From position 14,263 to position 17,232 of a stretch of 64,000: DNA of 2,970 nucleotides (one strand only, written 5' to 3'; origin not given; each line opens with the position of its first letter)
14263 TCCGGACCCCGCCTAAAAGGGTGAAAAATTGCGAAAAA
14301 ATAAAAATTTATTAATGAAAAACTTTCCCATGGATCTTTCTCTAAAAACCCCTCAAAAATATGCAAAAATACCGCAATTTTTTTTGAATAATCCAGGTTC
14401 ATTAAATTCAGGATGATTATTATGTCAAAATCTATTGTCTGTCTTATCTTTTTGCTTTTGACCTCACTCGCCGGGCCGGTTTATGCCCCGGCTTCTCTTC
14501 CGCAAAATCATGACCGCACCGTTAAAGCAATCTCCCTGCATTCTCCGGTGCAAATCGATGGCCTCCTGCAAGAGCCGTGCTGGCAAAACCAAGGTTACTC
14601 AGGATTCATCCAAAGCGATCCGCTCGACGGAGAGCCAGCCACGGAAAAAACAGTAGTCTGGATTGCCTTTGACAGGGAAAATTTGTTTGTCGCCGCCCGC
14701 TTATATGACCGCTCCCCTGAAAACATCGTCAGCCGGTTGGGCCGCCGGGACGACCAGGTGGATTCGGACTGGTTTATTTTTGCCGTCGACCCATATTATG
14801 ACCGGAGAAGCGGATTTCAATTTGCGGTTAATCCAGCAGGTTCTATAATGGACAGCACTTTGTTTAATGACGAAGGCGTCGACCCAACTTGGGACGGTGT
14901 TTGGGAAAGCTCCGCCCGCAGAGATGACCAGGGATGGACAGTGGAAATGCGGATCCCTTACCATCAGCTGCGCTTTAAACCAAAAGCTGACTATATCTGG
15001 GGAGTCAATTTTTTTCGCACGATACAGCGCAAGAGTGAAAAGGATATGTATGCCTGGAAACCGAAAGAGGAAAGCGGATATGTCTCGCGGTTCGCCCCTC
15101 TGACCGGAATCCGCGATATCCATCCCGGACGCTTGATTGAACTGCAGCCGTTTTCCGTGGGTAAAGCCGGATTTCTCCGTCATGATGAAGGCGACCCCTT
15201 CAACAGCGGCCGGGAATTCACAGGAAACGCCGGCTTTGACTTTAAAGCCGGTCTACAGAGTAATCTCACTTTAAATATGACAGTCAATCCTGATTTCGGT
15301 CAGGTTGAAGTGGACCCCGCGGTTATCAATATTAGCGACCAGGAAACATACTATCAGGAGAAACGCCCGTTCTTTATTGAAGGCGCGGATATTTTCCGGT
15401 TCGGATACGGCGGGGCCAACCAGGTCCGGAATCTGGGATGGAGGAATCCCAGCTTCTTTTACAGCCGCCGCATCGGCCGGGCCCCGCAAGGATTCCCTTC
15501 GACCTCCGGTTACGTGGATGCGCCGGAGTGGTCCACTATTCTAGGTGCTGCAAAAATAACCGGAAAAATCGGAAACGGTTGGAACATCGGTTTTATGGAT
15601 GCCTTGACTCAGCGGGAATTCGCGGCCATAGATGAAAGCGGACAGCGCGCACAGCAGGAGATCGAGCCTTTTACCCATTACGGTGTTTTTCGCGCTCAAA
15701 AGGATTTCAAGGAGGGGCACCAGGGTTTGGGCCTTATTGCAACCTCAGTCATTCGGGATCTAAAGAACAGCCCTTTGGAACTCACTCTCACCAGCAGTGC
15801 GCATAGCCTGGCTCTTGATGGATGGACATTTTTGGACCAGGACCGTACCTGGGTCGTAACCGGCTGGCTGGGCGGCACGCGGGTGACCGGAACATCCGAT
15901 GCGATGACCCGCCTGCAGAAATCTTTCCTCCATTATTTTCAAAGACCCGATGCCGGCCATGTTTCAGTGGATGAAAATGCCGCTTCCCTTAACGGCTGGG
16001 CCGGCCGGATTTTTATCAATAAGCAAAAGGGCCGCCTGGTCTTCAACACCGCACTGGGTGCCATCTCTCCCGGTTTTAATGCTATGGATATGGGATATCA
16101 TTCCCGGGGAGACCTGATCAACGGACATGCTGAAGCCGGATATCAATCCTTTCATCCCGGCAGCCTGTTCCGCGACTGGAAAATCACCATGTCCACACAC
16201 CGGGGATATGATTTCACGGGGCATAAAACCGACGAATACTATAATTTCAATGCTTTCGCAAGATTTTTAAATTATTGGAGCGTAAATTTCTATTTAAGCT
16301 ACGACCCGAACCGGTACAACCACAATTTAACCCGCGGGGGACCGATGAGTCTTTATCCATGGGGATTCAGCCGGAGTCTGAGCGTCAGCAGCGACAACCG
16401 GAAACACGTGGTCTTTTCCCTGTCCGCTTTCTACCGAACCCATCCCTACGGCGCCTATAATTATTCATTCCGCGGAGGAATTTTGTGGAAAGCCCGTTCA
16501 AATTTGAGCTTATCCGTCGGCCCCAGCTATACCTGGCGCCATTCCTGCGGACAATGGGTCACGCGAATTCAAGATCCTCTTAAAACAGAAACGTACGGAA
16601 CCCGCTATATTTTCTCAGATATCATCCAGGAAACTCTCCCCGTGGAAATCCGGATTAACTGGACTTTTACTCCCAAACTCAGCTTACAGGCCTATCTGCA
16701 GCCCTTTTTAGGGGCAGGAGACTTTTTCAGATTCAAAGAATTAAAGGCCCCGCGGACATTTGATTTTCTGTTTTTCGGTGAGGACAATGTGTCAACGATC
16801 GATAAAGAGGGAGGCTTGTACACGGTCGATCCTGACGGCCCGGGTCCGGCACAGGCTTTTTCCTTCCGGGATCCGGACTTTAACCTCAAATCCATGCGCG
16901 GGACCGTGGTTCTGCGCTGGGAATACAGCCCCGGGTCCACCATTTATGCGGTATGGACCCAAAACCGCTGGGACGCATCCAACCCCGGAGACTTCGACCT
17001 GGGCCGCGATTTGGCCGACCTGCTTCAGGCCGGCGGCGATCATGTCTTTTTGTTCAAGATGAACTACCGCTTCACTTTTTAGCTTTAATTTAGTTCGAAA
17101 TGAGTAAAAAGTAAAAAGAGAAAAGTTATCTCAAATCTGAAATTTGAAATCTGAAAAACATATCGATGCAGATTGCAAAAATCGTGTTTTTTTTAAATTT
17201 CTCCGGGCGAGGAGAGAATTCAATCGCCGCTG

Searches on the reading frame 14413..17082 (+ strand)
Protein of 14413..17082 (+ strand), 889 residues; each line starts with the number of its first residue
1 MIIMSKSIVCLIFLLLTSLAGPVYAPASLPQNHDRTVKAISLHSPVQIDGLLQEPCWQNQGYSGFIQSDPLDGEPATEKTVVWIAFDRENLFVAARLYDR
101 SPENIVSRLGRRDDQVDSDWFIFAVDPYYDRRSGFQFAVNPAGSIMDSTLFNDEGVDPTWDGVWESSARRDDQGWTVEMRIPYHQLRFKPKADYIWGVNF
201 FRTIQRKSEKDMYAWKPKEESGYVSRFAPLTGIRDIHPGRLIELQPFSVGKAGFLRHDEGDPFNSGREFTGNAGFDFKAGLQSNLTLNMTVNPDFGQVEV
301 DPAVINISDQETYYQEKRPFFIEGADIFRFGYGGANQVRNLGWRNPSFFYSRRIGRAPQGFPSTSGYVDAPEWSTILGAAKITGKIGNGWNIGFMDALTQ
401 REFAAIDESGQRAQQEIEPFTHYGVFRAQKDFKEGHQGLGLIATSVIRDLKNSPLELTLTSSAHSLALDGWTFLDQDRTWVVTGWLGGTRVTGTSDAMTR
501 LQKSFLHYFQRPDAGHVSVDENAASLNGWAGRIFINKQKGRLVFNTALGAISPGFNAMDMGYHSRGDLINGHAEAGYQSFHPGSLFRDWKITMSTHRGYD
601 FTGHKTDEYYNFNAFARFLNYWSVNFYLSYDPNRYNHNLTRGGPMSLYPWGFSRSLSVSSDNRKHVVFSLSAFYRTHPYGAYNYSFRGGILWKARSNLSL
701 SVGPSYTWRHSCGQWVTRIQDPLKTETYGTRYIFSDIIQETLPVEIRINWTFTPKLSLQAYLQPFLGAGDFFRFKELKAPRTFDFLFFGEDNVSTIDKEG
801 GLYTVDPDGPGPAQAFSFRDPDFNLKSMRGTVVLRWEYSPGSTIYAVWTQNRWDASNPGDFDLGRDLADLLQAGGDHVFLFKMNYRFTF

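Call 8: search_protein_families(library=pfam, proteins=[window:14413-17082:+])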
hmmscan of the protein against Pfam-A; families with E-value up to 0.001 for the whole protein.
window:14413-17082:+ (889 aa): 1 family
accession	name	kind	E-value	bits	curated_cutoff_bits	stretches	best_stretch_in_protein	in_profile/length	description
PF19313.5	DUF5916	-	9e-58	196.8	22.6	1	264-885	19-561/572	Domain of unknown function (DUF5916)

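Call 59: find_encoding_contigs(protein=window:14413-17082:+, flank=3000, max_places=6)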
Protein window:14413-17082:+ (889 aa): no gene with exactly this product is on record in the collection.
